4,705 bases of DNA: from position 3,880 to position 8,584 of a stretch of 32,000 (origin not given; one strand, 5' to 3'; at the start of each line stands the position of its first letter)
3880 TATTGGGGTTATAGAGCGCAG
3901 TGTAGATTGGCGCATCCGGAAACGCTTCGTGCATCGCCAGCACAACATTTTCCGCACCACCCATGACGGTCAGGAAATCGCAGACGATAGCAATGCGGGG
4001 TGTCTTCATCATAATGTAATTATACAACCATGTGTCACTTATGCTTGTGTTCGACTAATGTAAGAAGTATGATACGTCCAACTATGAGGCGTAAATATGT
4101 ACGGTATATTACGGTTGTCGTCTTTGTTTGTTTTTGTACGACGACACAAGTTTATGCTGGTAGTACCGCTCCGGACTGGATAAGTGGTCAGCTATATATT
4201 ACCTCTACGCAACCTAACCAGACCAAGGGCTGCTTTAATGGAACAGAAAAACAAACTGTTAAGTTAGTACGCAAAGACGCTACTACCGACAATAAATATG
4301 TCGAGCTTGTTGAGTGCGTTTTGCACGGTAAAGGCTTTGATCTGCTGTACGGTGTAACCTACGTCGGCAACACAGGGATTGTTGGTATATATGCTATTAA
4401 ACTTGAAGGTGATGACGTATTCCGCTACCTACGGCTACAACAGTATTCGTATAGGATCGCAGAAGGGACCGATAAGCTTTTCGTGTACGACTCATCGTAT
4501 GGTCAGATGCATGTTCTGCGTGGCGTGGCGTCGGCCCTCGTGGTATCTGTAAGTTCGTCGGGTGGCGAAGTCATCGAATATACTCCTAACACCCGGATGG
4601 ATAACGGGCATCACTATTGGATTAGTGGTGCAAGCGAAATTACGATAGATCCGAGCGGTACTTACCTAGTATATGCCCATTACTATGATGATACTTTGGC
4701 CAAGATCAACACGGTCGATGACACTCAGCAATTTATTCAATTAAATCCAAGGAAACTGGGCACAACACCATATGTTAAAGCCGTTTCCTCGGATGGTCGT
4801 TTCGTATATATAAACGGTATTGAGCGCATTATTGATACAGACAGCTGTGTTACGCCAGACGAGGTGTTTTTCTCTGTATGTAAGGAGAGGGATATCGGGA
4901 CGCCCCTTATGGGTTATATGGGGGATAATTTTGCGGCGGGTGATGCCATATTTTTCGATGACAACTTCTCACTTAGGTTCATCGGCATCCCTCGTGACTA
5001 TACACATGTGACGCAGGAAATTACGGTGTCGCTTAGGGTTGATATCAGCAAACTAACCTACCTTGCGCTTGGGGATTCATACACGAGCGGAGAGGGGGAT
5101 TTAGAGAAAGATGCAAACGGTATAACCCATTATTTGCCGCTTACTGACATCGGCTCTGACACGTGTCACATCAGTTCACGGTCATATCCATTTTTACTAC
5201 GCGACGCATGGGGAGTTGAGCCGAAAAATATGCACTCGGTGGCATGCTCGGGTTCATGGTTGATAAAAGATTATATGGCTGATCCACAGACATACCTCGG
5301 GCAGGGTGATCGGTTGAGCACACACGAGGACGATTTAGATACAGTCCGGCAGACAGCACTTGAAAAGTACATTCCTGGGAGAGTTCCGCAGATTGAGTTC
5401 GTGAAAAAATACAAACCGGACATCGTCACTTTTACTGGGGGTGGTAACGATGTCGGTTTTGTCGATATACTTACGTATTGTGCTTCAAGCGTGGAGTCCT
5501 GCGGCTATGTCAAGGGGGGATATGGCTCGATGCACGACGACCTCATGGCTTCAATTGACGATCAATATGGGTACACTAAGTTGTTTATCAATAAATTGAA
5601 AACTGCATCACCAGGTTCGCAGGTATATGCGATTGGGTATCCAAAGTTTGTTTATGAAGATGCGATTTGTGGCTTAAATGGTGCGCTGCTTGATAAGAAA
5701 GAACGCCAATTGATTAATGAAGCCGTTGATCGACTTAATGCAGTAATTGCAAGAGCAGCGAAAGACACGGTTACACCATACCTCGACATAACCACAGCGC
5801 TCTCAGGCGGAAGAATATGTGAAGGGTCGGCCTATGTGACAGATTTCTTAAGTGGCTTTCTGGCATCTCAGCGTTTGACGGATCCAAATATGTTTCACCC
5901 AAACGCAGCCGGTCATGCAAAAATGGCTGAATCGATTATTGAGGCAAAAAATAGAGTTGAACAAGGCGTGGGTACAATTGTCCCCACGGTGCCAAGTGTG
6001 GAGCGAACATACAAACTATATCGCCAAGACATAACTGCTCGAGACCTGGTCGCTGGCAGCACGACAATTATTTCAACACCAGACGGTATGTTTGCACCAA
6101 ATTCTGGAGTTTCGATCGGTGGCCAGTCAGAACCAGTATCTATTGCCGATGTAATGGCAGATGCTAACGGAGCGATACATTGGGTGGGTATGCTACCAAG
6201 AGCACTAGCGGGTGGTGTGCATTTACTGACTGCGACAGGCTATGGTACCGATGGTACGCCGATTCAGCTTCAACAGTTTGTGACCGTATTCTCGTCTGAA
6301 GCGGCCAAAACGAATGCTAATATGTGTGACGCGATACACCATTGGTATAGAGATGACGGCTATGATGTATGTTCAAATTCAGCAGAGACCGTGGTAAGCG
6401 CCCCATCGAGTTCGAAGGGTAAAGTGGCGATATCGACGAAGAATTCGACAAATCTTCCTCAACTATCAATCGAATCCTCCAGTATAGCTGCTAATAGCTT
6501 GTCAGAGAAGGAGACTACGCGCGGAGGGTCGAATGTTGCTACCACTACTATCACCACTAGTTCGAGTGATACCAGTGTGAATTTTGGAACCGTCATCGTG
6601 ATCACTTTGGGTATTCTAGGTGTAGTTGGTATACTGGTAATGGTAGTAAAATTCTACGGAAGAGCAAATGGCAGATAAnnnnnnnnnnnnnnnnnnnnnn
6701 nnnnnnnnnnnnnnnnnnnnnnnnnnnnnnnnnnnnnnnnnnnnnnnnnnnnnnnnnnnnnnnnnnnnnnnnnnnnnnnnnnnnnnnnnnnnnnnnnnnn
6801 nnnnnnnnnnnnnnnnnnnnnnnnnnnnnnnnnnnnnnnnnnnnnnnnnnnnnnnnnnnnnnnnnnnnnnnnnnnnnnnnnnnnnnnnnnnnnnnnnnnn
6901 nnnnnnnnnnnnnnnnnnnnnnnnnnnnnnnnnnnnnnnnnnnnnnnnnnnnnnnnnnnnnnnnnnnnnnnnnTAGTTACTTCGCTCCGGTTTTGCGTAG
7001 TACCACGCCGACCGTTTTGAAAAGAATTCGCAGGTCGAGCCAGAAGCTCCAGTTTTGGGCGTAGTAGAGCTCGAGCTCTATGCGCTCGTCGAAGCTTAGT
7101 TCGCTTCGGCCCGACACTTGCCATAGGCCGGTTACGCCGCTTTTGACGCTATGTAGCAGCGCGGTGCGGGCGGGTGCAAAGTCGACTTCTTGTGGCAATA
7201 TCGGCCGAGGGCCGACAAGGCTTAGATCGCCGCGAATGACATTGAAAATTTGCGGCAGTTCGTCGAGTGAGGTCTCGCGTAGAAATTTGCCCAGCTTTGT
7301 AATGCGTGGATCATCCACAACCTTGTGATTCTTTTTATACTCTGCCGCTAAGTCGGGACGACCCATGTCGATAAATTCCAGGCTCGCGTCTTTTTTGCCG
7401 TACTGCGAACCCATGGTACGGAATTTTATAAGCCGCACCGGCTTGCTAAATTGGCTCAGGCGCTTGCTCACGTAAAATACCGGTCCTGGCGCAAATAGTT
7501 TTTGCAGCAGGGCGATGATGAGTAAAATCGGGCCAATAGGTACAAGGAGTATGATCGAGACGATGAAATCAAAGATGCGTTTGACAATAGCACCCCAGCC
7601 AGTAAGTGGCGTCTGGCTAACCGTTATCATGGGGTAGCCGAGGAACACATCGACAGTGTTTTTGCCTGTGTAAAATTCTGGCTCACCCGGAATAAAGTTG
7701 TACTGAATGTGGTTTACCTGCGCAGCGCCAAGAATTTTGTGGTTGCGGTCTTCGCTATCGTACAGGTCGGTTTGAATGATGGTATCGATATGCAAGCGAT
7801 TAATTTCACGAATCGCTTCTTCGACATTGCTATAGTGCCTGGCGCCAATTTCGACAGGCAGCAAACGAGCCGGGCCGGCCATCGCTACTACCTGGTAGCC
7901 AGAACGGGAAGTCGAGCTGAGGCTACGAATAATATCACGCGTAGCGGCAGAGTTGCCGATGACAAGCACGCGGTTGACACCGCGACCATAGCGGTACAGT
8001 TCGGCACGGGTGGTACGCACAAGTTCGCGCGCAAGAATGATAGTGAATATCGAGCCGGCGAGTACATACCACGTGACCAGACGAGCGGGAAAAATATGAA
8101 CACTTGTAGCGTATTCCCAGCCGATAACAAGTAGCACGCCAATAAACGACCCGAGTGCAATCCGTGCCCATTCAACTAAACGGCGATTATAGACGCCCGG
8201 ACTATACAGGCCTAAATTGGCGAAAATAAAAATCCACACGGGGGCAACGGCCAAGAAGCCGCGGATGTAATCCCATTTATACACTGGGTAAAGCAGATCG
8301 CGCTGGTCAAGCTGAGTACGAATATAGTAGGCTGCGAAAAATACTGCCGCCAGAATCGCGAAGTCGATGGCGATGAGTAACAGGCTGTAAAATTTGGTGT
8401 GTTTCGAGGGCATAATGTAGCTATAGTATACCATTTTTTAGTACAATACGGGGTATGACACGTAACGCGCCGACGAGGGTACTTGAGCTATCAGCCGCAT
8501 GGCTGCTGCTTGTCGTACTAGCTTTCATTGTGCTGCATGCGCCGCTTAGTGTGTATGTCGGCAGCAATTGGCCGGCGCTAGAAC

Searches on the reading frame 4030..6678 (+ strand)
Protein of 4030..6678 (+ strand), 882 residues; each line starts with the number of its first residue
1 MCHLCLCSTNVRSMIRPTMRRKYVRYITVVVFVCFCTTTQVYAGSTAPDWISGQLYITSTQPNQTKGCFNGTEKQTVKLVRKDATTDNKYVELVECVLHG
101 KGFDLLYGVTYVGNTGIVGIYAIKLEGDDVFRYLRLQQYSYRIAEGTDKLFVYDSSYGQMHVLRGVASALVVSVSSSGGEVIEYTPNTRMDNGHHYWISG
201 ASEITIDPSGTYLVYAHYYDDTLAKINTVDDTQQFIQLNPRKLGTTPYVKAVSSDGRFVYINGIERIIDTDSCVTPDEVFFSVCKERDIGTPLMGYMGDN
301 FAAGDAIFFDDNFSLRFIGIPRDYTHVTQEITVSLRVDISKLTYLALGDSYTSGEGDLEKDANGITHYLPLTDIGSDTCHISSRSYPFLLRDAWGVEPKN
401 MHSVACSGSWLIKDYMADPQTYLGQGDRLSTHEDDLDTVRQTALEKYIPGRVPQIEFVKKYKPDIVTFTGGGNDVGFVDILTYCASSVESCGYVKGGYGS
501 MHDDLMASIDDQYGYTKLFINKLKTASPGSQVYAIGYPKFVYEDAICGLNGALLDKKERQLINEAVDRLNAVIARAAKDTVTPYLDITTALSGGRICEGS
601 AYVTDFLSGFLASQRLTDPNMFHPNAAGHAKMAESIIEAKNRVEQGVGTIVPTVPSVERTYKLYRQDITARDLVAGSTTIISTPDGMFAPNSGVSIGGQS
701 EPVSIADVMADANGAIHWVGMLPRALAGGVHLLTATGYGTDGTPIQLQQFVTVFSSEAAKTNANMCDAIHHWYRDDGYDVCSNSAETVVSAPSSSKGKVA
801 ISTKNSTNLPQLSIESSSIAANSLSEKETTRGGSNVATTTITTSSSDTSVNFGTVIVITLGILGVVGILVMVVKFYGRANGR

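Call 42: search_protein_families(library=ncbifam, proteins=[window:4030-6678:+], max_evalue=0.00001)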
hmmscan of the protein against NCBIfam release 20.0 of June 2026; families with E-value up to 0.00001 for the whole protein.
window:4030-6678:+ (882 aa): 0 families

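Call 43: search_protein_families(library=pfam, proteins=[window:4030-6678:+], max_evalue=0.00001)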
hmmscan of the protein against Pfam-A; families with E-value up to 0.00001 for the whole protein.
window:4030-6678:+ (882 aa): 2 families
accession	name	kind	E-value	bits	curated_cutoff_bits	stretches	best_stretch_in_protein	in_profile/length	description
PF13472.12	Lipase_GDSL_2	-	1.5e-15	58.6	32.9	1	346-630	1-177/178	GDSL-like Lipase/Acylhydrolase family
PF00657.28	Lipase_GDSL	-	2.1e-10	41.5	23.6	1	344-636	1-208/208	GDSL-like Lipase/Acylhydrolase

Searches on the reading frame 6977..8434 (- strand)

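Call 42: search_protein_families(library=ncbifam, proteins=[window:6977-8434:-], max_evalue=0.00001)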
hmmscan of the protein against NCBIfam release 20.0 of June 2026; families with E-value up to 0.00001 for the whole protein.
window:6977-8434:- (485 aa): 10 families
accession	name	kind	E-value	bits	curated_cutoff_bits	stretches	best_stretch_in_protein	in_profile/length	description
TIGR03025.1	EPS_sugtrans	subfamily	2.4e-104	350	295.55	1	23-485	2-445/445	exopolysaccharide biosynthesis polyprenyl glycosylphosphotransferase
TIGR03022.1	WbaP_sugtrans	subfamily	2.7e-90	303.8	403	1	20-484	1-455/456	undecaprenyl-phosphate galactose phosphotransferase WbaP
TIGR03023.1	WcaJ_sugtrans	equivalog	4.2e-90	303.2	410.75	1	23-484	2-452/453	undecaprenyl-phosphate glucose phosphotransferase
NF052601.1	undeca_RfbP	equivalog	2.3e-66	223.5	330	1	281-479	41-236/244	undecaprenyl-phosphate galactose phosphotransferase family protein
NF007518.0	PRK10124.1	equivalog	6e-51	173.6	684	1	119-475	112-454/464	undecaprenyl-phosphate glucose phosphotransferase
NF011751.0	PRK15204.1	equivalog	4.4e-49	167.4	907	1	128-484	121-475/476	undecaprenyl-phosphate galactose phosphotransferase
NF041877.1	EPS_EpsZ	equivalog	1.6e-47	162.2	800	1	282-484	263-458/459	exopolysaccharide biosynthesis polyisoprenyl-phosphate hexose-1-phosphate transferase EpsZ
TIGR03013.1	EpsB_2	subfamily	4.4e-47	161.2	393.35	1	63-485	38-443/443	TIGR03013 family XrtA/PEP-CTERM system glycosyltransferase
NF050817.1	PolSacchBiosHfsE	equivalog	2.7e-33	115.4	750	1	271-479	258-460/467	polysaccharide biosynthesis protein HfsE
NF045514.1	glycotran_HepC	equivalog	4.5e-23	81.7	140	1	263-412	95-212/220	heterocyst development glycosyltransferase HepC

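Call 43: search_protein_families(library=pfam, proteins=[window:6977-8434:-], max_evalue=0.00001)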
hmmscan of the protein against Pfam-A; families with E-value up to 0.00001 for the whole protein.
window:6977-8434:- (485 aa): 2 families
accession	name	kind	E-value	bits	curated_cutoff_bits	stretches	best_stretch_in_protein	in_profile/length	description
PF02397.22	Bac_transf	-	8.6e-61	205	27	1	285-479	1-178/179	Bacterial sugar transferase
PF13727.12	CoA_binding_3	-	8.6e-09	36.1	25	1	74-249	3-175/175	CoA-binding domain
